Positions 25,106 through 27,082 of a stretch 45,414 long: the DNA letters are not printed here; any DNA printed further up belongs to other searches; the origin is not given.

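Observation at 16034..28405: Anaerobic catabolic island combining paired CrtI-like flavoproteins, tungsten AOR, CoA ligase, SCP2 and an ATP-activated dehydratase/reductase-type enzyme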

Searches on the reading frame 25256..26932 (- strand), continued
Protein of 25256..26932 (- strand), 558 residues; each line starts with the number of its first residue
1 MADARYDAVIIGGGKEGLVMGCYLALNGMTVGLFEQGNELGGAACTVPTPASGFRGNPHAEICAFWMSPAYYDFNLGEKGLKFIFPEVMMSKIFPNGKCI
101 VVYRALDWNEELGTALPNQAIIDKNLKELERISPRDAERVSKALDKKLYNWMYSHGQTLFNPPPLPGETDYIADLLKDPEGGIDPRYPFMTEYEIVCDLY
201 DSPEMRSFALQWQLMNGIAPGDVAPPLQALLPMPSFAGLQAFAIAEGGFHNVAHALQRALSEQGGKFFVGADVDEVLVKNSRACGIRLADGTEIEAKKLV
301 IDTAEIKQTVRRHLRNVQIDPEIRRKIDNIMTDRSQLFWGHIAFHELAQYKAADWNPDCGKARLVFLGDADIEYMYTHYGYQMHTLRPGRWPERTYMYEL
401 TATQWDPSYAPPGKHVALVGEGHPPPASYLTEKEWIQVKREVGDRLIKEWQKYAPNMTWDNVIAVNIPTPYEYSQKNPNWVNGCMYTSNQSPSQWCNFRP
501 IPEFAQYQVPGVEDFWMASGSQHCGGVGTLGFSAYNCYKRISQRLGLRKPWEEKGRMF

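Call 77: search_protein_families(library=pfam, proteins=[L167:2783-4381:+, L167:5977-7944:+, L167:8158-9147:+, L167:9144-9935:+, L167:10001-11644:+, L167:11641-12489:+, L167:12540-13727:+, L167:13928-17080:+, L167:17101-18927:+, L167:19511-21190:+], max_evalue=0.00001)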
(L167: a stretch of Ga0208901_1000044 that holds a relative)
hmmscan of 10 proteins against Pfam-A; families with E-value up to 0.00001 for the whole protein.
L167:2783-4381:+ (532 aa): 1 family
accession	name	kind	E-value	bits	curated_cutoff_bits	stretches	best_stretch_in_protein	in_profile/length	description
PF00211.25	Guanylate_cyc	-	7.3e-24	84.8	21.9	1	350-530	7-180/183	Adenylate and Guanylate cyclase catalytic domain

L167:5977-7944:+ (655 aa): 6 families
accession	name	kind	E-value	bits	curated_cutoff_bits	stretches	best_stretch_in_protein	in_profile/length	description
PF02754.22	CCG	-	2e-32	111.6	20.6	2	531-618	1-84/85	Cysteine-rich domain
PF13237.11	Fer4_10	-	3e-10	40.3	25.5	1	267-340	7-53/53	4Fe-4S dicluster domain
PF13183.11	Fer4_8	-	6.8e-10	39.8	27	1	267-341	3-66/68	4Fe-4S dicluster domain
PF02665.19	Nitrate_red_gam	-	1.2e-07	32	22.9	1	83-237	53-205/217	Nitrate reductase gamma subunit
PF13187.11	Fer4_9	-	1.5e-07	31.8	27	1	269-341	2-49/52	4Fe-4S dicluster domain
PF12797.12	Fer4_2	-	3.9e-06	26.9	24.5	0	264-281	5-22/22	4Fe-4S binding domain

L167:8158-9147:+ (329 aa): 2 families
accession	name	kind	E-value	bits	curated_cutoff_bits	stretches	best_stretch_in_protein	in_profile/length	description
PF01012.27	ETF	-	1.6e-31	110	26.7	1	5-180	2-178/181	Electron transfer flavoprotein domain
PF00766.25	ETF_alpha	-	1.4e-30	105.5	27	1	202-285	2-80/81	Electron transfer flavoprotein FAD-binding domain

L167:9144-9935:+ (263 aa): 1 family
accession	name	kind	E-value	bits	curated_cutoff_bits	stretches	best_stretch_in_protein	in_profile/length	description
PF01012.27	ETF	-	4.5e-38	131.3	26.7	1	36-191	9-163/181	Electron transfer flavoprotein domain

L167:10001-11644:+ (547 aa): 3 families
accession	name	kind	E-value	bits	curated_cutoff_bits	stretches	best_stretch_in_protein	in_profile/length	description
PF01266.30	DAO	-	2.3e-09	37.7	27.9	0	7-44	1-38/353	FAD dependent oxidoreductase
PF13450.12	NAD_binding_8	-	7.7e-08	32.9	21.9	1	10-63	1-51/68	NAD(P)-binding Rossmann-like domain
PF01593.30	Amino_oxidase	-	1.6e-06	28.2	19.8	1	19-304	5-252/443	Flavin containing amine oxidoreductase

L167:11641-12489:+ (282 aa): 4 families
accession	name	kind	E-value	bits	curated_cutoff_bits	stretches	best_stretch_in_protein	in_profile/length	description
PF13561.12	adh_short_C2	-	3.6e-62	210.5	27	1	42-278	3-234/236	Enoyl-(Acyl carrier protein) reductase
PF00106.31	adh_short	-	7.7e-55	185.8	26.6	1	35-231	2-190/195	short chain dehydrogenase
PF08659.16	KR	-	6.8e-13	49.4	22.6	1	37-192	4-151/180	KR domain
PF23441.1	SDR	-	4.1e-07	30.1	27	1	104-280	75-256/258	SDR-like rossmann domain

L167:12540-13727:+ (395 aa): 5 families
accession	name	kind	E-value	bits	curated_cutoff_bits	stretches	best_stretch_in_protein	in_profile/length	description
PF02754.22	CCG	-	1.4e-32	112.1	20.6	2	282-370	1-85/85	Cysteine-rich domain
PF13183.11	Fer4_8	-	9.8e-10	39.3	27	1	23-81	3-68/68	4Fe-4S dicluster domain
PF13187.11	Fer4_9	-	1.2e-07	32.1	27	1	25-80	2-50/52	4Fe-4S dicluster domain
PF13534.11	Fer4_17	-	2.8e-07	31.4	22.2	1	25-81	2-60/61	4Fe-4S dicluster domain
PF12838.12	Fer4_7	-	6.8e-06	26.9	27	1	25-81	2-52/52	4Fe-4S dicluster domain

L167:13928-17080:+ (1050 aa): 19 families
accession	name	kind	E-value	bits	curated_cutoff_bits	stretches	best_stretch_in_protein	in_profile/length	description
PF07992.20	Pyr_redox_2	-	2.9e-22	79.9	26.1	2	21-432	3-287/291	Pyridine nucleotide-disulphide oxidoreductase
PF12831.13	FAD_oxidored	-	5.9e-19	69.1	27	2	610-671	3-67/416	FAD dependent oxidoreductase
PF00037.32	Fer4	-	3e-17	62.1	21.1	2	952-972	3-23/24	4Fe-4S binding domain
PF13450.12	NAD_binding_8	-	1e-16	61.4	21.9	1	611-650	1-40/68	NAD(P)-binding Rossmann-like domain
PF01266.30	DAO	-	9.1e-14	52.2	27.9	1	610-646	3-40/353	FAD dependent oxidoreductase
PF03486.20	HI0933_like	-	1.2e-12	48.2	50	0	609-642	3-36/244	HI0933-like protein Rossmann domain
PF12838.12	Fer4_7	-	5.9e-11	43.1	27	1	956-1002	1-52/52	4Fe-4S dicluster domain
PF01134.28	GIDA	-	5e-10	39.4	22.1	0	21-57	2-29/391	Glucose inhibited division protein A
PF00890.30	FAD_binding_2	-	1e-09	38.6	20.4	0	609-643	2-36/414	FAD binding domain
PF00070.33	Pyr_redox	-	5e-09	37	22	0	609-642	2-35/82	Pyridine nucleotide-disulphide oxidoreductase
PF13738.12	Pyr_redox_3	-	1.1e-08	35.1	30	0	19-102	165-242/305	Pyridine nucleotide-disulphide oxidoreductase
PF12837.12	Fer4_6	-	3e-08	33.7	25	0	951-971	3-23/24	4Fe-4S binding domain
PF12797.12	Fer4_2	-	5e-08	32.8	24.5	0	114-132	3-21/22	4Fe-4S binding domain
PF14697.11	Fer4_21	-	5.8e-08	33.2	35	0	950-972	34-57/59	4Fe-4S dicluster domain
PF13237.11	Fer4_10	-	1.4e-07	31.8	25.5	1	951-998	3-52/53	4Fe-4S dicluster domain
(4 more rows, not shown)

L167:17101-18927:+ (608 aa): 2 families
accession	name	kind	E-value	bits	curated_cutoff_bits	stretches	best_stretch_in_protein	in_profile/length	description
PF01314.23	AFOR_C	-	1.6e-113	380.2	27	1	234-600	5-385/385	Aldehyde ferredoxin oxidoreductase, domains 2 & 3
PF02730.20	AFOR_N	-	2.9e-80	269.2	29.8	1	10-217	1-199/199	Aldehyde ferredoxin oxidoreductase, N-terminal domain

L167:19511-21190:+ (559 aa): 1 family
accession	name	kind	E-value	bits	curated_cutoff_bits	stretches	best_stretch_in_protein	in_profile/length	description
PF00391.29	PEP-utilizers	-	5.5e-22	77.6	23.1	1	482-553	1-72/72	PEP-utilising enzyme, mobile domain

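Call 84: search_dna_similar(query=window:25256-26932:-, collection=plasmids, mode=protein, max_evalue=1e-20, max_rows=25)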
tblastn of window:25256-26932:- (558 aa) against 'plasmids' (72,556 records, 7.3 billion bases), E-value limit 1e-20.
Records with a match: 21; places in all: 22; records where one place covers at least 80% of the query: 21.
Best place of each record, by identity: <60% 21.
By first word of the organism name: Rhizobium 3; Novosphingobium 3; Halocatena 2; Tritonibacter 2; Diaphorobacter 1; Paracoccus 1; Burkholderia 1; Fuscovulum 1; Cedecea 1; Salinirubellus 1; and 5 more.
By predicted mobility (MOB-suite, as given by PLSDB): non-mobilizable 18; conjugative 3.
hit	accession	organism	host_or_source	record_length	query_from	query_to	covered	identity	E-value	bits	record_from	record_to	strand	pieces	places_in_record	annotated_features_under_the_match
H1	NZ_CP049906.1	Diaphorobacter sp. HDW4B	single bacterial strain,Hydrophilus ...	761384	4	552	98%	25.4%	1e-33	144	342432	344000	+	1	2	NAD(P)/FAD-dependent oxidoreductase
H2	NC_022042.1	Paracoccus aminophilus JCM 7686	-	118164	6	548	97%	25.3%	6e-21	105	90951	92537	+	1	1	NAD(P)/FAD-dependent oxidoreductase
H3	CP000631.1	Rhizobium rhizogenes K84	-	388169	4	526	94%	25.9%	3e-35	149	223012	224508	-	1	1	Phytoene dehydrogenase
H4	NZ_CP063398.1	Rhizobium sp. SL42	Amphicarpaea bracteata,Whole ...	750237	6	545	97%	24.6%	1e-29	132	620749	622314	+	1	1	NAD(P)/FAD-dependent oxidoreductase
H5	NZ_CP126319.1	Burkholderia anthina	Sorghum bicolor,Sandy loam,rhizosphere ...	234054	6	526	93%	25.4%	2e-27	125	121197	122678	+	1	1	NAD(P)/FAD-dependent oxidoreductase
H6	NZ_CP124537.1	Fuscovulum ytuae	pure culture,sediment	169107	6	550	98%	24.1%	2e-29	131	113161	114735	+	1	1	NAD(P)/FAD-dependent oxidoreductase | aminotransferase class III-fold pyridoxal phosphate-dependent enzyme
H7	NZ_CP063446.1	Novosphingobium sp. ES2-1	mixed culture,activated sludge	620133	4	526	94%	25.1%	2e-30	134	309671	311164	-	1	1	NAD(P)/FAD-dependent oxidoreductase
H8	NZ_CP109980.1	Halocatena marina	cell cuture,Qidong intertidal zone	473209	3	541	97%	24.2%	5e-26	120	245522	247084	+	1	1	NAD(P)/FAD-dependent oxidoreductase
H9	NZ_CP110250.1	Halocatena marina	cell cuture,Rudong intertidal zone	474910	3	541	97%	24.2%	5e-26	120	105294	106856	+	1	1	NAD(P)/FAD-dependent oxidoreductase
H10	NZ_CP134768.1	Cedecea neteri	Pleurotus pulmonarius,Pure Culture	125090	6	551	98%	23.8%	1e-28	129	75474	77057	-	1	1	NAD(P)/FAD-dependent oxidoreductase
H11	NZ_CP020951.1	Rhizobium sp. CIAT894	-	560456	4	541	96%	23.9%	3e-24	115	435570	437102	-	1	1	NAD(P)/FAD-dependent oxidoreductase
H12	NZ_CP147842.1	Salinirubellus sp. SYNS196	cell cuture,sediment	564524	6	554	98%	23.5%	2e-27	125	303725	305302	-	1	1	NAD(P)/FAD-dependent oxidoreductase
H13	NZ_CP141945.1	Novosphingobium sp. RL4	Rheum palmatum L.,Single ...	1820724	4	526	94%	24.4%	1e-27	126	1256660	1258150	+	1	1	none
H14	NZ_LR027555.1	Tritonibacter mobilis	sea water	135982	3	501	89%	25.4%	8e-22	107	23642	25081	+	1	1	NAD(P)/FAD-dependent oxidoreductase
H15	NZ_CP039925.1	Agrobacterium tumefaciens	-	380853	1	541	97%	23.3%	6e-24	114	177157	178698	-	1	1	NAD(P)/FAD-dependent oxidoreductase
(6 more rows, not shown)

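Call 85: get_annotated_region(hit=H1, flank=9000)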
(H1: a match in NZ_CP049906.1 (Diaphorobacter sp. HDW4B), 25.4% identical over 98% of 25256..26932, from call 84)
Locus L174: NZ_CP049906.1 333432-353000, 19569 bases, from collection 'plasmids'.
description: Diaphorobacter sp. HDW4B plasmid unnamed1, complete sequence
organism: Diaphorobacter sp. HDW4B (NCBI taxid 2714925)
taxonomy: Bacteria; Pseudomonadota; Betaproteobacteria; Burkholderiales; Comamonadaceae; Diaphorobacter; Diaphorobacter sp. HDW4B
host: -; source: single bacterial strain,Hydrophilus acuminatus; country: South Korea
typing (MOB-suite, as given by PLSDB): non-mobilizable
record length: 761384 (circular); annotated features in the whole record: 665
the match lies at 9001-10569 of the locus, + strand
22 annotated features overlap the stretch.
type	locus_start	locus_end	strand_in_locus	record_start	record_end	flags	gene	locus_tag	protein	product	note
CDS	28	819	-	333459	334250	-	-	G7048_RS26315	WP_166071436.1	enoyl-CoA hydratase-related protein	-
CDS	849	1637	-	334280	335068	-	-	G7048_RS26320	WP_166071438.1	SDR family NAD(P)-dependent oxidoreductase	-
CDS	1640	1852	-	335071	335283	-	-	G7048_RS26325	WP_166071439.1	hypothetical protein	-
CDS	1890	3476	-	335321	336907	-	-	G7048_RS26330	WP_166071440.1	NAD(P)/FAD-dependent oxidoreductase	-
CDS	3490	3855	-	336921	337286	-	-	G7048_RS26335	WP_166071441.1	Rieske 2Fe-2S domain-containing protein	-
CDS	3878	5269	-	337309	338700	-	-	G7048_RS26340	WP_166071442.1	aromatic ring-hydroxylating dioxygenase subunit alpha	-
CDS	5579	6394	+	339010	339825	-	-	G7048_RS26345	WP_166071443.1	enoyl-CoA hydratase/isomerase family protein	-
CDS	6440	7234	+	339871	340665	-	-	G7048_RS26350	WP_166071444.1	enoyl-CoA hydratase-related protein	-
CDS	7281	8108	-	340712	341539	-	-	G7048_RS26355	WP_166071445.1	SDR family NAD(P)-dependent oxidoreductase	-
CDS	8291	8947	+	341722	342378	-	-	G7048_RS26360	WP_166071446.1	TetR/AcrR family transcriptional regulator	GO:0006355 - regulation of DNA-templated transcription [Evidence IEA]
CDS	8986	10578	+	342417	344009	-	-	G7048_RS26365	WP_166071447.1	NAD(P)/FAD-dependent oxidoreductase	-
CDS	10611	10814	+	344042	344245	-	-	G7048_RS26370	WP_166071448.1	hypothetical protein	-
CDS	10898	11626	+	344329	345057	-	-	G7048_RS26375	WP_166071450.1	hypothetical protein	-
CDS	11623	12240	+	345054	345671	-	-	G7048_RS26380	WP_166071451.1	cytochrome c oxidase subunit 3 family protein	-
CDS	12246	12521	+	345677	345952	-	-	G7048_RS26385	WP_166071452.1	cytochrome C oxidase subunit IV family protein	-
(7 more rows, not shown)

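Call 105: search_protein_families(library=pfam, proteins=[L095:17376-18989:-, L102:4259-4690:+, L102:4715-5878:+, L102:5903-7738:+, L095:7553-8278:+], max_evalue=0.001)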
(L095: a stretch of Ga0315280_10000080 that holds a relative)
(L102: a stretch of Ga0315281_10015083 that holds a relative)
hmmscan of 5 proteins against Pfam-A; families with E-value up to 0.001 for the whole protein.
L095:17376-18989:- (537 aa): 5 families
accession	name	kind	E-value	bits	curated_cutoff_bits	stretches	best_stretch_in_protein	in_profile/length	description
PF05199.19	GMC_oxred_C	-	2.3e-18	67.5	24.6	1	467-526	80-139/139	GMC oxidoreductase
PF01266.30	DAO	-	1.7e-07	31.5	27.9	1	10-41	1-32/353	FAD dependent oxidoreductase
PF00732.25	GMC_oxred_N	-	1.9e-06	28.3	23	1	188-283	109-199/218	GMC oxidoreductase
PF13450.12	NAD_binding_8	-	2.5e-05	24.9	21.9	1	13-42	1-30/68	NAD(P)-binding Rossmann-like domain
PF00890.30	FAD_binding_2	-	0.00024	20.8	20.4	1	10-42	1-33/414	FAD binding domain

L102:4259-4690:+ (143 aa): 1 family
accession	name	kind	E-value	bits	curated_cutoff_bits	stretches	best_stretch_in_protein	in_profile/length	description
PF02036.22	SCP2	-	5.3e-11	43.2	21.3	1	29-123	10-96/101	SCP-2 sterol transfer family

L102:4715-5878:+ (387 aa): 3 families
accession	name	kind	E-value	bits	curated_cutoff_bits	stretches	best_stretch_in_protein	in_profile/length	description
PF00465.25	Fe-ADH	-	3.8e-51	173.5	31.3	1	7-172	2-168/168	Iron-containing alcohol dehydrogenase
PF25137.1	ADH_Fe_C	-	7.5e-51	173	27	1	183-369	1-183/194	Fe-containing alcohol dehydrogenase family, C-terminal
PF13685.12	Fe-ADH_2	-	9.4e-11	42.4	28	1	19-102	14-95/149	Iron-containing alcohol dehydrogenase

L102:5903-7738:+ (611 aa): 2 families
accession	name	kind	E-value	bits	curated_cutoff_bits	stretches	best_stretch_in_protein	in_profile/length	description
PF01314.23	AFOR_C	-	8.8e-115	384.3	27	1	235-604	18-385/385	Aldehyde ferredoxin oxidoreductase, domains 2 & 3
PF02730.20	AFOR_N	-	4.2e-79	265.4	29.8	1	6-205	1-198/199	Aldehyde ferredoxin oxidoreductase, N-terminal domain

L095:7553-8278:+ (241 aa): 9 families
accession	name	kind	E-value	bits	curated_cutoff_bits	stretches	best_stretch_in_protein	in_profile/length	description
PF00196.25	GerE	-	6.5e-29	99.8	23.5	2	137-192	2-57/57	Bacterial regulatory proteins, luxR family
PF08281.18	Sigma70_r4_2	-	6.1e-16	58.3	25.7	2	21-63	11-54/54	Sigma-70, region 4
PF04545.22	Sigma70_r4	-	5.3e-10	39.1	24.1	1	23-63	7-48/50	Sigma-70, region 4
PF13384.12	HTH_23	-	3.6e-09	36.6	24.6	0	28-57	10-39/50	Homeodomain-like domain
PF13412.12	HTH_24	-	4.8e-06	26.5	21.9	0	143-171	6-36/48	Winged helix-turn-helix DNA-binding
PF22943.2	HTH_68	-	1.6e-05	24.9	27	0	26-46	8-28/45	Putative helix-turn-helix domain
PF16365.12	EutK_C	-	0.00024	21.4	27.5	0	32-57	11-36/52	Ethanolamine utilization protein EutK C-terminus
PF13936.12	HTH_38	-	0.00053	20.1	27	0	138-169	5-37/44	Helix-turn-helix domain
PF01381.28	HTH_3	-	0.00085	19.7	23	0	148-170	5-27/55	Helix-turn-helix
